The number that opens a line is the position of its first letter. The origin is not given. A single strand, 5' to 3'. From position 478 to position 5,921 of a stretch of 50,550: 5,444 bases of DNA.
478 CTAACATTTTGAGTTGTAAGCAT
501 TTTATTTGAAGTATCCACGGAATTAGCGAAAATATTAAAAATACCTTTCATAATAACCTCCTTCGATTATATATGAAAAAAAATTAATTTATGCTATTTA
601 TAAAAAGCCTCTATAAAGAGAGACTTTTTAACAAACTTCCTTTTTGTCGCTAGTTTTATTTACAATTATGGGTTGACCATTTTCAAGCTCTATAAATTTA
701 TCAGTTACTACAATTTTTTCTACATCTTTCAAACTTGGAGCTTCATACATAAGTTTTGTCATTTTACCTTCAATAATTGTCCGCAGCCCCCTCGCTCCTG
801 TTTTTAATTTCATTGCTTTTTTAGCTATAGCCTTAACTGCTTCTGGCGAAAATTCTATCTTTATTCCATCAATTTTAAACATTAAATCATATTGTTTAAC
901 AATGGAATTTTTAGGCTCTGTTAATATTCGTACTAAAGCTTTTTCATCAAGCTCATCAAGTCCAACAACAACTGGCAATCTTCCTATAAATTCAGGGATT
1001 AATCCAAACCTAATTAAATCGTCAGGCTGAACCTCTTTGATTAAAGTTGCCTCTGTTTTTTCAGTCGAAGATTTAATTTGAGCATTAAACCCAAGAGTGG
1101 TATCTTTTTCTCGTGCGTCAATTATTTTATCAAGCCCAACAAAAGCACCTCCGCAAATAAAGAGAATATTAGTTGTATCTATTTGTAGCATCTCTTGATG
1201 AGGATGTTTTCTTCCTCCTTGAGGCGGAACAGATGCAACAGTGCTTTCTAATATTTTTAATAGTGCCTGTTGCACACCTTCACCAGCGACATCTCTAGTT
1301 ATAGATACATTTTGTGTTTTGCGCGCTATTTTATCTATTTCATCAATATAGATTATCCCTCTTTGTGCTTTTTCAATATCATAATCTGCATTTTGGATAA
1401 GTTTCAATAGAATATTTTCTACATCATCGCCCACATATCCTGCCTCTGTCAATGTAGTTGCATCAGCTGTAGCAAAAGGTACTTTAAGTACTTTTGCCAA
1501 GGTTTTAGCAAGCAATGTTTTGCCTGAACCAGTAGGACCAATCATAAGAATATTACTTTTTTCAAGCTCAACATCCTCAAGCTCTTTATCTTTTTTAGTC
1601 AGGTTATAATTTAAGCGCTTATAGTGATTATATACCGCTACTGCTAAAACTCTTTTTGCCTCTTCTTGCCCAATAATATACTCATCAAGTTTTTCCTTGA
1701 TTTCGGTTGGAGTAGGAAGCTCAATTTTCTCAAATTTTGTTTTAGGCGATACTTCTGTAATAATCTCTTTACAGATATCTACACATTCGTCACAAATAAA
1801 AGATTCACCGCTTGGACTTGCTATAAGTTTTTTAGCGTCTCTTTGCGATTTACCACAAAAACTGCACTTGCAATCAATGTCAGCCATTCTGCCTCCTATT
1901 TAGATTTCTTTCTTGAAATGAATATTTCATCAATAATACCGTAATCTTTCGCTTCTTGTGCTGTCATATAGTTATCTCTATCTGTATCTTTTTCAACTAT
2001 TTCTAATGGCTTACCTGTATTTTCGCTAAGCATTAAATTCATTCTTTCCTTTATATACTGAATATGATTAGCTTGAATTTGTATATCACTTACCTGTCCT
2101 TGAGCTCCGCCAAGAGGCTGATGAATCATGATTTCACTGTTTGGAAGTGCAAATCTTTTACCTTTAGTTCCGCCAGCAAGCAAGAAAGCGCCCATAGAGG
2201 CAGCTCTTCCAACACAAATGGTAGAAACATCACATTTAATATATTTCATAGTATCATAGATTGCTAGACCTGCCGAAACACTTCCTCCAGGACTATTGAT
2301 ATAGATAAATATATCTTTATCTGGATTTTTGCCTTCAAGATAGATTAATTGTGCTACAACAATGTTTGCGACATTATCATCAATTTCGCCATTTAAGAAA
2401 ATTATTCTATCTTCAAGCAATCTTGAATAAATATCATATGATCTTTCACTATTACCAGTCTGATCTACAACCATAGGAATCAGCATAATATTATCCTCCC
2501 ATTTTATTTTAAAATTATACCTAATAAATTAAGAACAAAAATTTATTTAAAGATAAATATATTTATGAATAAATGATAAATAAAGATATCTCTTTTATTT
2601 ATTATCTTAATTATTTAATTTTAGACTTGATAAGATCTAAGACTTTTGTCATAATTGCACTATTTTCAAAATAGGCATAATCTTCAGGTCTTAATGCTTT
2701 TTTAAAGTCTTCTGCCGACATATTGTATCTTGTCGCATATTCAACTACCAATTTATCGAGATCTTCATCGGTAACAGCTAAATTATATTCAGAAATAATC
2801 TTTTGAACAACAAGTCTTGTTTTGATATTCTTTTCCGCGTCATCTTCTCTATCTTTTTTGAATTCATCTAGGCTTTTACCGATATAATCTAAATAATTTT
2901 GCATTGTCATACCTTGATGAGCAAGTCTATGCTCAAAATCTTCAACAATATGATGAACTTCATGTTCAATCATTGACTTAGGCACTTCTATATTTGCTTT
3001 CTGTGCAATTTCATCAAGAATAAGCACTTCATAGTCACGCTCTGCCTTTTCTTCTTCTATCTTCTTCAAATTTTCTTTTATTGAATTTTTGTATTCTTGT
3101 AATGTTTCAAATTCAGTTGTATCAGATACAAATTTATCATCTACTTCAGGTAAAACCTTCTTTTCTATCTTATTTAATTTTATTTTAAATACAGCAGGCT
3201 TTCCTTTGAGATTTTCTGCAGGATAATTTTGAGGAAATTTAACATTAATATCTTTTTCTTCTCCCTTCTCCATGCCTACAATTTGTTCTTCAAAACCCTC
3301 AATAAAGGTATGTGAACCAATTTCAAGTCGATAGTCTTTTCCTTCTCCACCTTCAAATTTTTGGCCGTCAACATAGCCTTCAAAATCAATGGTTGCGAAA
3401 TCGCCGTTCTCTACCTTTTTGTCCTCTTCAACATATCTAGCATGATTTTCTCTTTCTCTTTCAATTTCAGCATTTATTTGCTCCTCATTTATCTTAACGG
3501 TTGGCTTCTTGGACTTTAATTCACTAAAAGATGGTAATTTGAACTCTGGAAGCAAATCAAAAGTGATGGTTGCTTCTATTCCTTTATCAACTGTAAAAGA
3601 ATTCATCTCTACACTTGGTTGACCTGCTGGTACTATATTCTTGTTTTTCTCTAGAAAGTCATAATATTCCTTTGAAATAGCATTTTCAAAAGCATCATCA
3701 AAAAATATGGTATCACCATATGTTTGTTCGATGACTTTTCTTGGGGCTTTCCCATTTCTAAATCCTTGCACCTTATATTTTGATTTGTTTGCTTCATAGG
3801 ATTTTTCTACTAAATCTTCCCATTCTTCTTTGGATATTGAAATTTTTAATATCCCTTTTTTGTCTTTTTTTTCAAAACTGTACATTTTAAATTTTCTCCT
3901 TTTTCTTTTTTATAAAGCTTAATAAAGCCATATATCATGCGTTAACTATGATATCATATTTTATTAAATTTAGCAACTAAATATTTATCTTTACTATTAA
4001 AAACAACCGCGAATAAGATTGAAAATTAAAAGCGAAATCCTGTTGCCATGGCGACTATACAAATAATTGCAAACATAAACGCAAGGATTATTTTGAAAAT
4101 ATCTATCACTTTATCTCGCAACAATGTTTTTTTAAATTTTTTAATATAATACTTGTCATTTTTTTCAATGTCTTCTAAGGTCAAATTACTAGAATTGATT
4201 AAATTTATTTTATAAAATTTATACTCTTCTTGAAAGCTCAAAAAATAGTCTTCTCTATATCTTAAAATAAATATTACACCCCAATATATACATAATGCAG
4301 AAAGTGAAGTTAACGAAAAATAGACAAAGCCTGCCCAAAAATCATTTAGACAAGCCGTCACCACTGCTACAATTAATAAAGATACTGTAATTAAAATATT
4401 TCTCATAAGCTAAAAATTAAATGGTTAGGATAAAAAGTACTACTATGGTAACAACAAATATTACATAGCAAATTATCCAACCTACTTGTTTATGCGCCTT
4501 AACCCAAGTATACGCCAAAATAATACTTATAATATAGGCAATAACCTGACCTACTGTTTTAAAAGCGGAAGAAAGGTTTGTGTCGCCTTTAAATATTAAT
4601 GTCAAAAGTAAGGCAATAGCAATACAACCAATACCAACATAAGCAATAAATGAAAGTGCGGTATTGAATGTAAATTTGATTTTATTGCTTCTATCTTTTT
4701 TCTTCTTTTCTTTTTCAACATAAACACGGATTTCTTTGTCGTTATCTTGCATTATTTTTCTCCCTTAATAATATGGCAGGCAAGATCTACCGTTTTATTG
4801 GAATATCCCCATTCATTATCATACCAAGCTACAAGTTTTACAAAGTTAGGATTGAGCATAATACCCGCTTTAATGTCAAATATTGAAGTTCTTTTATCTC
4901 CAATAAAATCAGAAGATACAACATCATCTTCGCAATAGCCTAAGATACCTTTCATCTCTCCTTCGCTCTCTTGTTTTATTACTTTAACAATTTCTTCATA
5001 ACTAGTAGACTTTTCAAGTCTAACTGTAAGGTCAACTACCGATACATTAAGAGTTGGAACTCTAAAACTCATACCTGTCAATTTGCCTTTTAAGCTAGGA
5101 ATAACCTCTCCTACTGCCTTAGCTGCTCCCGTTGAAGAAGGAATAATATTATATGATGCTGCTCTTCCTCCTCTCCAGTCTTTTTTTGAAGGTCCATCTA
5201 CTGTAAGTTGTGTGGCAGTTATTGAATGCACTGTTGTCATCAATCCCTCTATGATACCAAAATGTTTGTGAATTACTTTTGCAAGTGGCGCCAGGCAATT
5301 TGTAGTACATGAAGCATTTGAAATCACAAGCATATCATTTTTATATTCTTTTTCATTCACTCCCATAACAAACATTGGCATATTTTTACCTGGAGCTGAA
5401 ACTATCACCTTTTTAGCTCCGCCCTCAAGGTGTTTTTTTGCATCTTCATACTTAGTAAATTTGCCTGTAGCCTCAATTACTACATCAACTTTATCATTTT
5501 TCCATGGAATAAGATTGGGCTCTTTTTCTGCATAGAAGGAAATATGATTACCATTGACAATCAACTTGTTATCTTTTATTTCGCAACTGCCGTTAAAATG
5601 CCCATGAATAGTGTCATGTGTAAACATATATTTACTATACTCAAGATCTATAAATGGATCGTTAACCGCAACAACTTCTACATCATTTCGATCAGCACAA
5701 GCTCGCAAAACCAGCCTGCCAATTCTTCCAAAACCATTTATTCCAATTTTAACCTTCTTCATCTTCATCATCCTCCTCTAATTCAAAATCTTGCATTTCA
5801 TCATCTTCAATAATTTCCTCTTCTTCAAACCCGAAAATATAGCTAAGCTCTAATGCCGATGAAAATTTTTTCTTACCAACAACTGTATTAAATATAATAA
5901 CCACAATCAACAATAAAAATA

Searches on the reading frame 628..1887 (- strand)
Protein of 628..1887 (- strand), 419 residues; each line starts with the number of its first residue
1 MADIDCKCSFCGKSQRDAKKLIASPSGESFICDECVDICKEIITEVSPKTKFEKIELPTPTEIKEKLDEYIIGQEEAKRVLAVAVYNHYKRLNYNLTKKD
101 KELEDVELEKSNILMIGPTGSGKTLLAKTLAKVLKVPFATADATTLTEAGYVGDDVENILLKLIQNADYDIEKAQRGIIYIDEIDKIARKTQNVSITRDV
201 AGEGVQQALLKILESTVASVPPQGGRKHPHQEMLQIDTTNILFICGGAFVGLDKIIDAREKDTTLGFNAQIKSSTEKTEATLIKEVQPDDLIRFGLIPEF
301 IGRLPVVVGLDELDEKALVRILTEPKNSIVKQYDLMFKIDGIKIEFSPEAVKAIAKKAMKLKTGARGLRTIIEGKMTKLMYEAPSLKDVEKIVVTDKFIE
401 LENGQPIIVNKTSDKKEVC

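Call 59: search_protein_families(library=pfam, proteins=[window:628-1887:-], max_evalue=0.00001)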
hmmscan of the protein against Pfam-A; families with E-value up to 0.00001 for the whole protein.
window:628-1887:- (419 aa): 7 families
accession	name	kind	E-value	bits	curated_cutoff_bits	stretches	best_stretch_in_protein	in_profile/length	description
PF07724.20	AAA_2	-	1.1e-34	120.3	27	1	109-306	2-165/166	AAA domain (Cdc48 subfamily)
PF00004.35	AAA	-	5.2e-16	59.7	21.2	1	113-230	1-99/131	ATPase family associated with various cellular activities (AAA)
PF06689.19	zf-C4_ClpX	-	2.1e-14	53.6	27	1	7-45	2-39/39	ClpX C4-type zinc finger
PF10431.15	ClpB_D2-small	-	1.2e-11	44.9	21.9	1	313-391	1-75/81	C-terminal, D2-small domain, of ClpB protein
PF01078.27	Mg_chelatase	-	2.5e-07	30.7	20.3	0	111-135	23-47/207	Magnesium chelatase, subunit ChlI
PF07728.20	AAA_5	-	5.9e-07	30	22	0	112-194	1-85/139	AAA domain (dynein-related subfamily)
PF00158.32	Sigma54_activat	-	9.7e-06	25.8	20.2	0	98-132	10-44/168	Sigma-54 interaction domain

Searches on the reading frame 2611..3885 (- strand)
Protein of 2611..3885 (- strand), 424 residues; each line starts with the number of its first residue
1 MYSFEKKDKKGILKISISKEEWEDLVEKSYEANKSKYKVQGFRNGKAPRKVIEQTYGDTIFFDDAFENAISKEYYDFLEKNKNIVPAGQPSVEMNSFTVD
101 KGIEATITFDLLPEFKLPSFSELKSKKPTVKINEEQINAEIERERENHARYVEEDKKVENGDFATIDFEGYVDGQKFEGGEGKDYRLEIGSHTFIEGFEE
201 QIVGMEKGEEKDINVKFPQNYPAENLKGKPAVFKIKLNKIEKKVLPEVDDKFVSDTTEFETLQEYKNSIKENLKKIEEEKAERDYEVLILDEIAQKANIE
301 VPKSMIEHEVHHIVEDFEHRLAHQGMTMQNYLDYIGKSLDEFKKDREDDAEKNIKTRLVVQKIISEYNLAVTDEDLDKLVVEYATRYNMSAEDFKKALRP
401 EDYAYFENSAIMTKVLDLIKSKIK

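Call 59: search_protein_families(library=pfam, proteins=[window:2611-3885:-], max_evalue=0.00001)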
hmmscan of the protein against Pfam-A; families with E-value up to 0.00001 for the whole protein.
window:2611-3885:- (424 aa): 3 families
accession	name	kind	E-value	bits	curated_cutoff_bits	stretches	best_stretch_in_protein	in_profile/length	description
PF05697.18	Trigger_N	-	1.7e-34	119.6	22.2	1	3-143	4-143/144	Bacterial trigger factor protein (TF)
PF05698.19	Trigger_C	-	3e-33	115.6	22.7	1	261-420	1-161/162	Bacterial trigger factor protein (TF) C-terminus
PF00254.34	FKBP_C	-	8.6e-20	71.3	21.1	1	155-237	2-93/94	FKBP-type peptidyl-prolyl cis-trans isomerase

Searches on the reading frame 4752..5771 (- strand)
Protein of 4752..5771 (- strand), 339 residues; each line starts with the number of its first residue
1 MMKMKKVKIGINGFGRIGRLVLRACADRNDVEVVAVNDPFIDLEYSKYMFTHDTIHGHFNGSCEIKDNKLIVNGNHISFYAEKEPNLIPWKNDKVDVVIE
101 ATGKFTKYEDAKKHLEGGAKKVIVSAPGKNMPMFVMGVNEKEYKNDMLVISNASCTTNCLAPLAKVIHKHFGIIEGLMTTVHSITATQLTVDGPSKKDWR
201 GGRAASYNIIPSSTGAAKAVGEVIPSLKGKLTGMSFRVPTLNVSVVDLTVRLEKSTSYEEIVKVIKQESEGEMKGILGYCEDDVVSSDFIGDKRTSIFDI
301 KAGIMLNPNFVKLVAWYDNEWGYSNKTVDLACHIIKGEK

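Call 59: search_protein_families(library=pfam, proteins=[window:4752-5771:-], max_evalue=0.00001)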
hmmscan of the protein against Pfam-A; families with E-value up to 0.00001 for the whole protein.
window:4752-5771:- (339 aa): 2 families
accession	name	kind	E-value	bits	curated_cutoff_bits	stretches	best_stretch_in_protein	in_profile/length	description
PF02800.25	Gp_dh_C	-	2.5e-69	232.3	24.4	1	160-317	1-158/158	Glyceraldehyde 3-phosphate dehydrogenase, C-terminal domain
PF00044.30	Gp_dh_N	-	8e-38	129.2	31.7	1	7-107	1-100/101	Glyceraldehyde 3-phosphate dehydrogenase, NAD binding domain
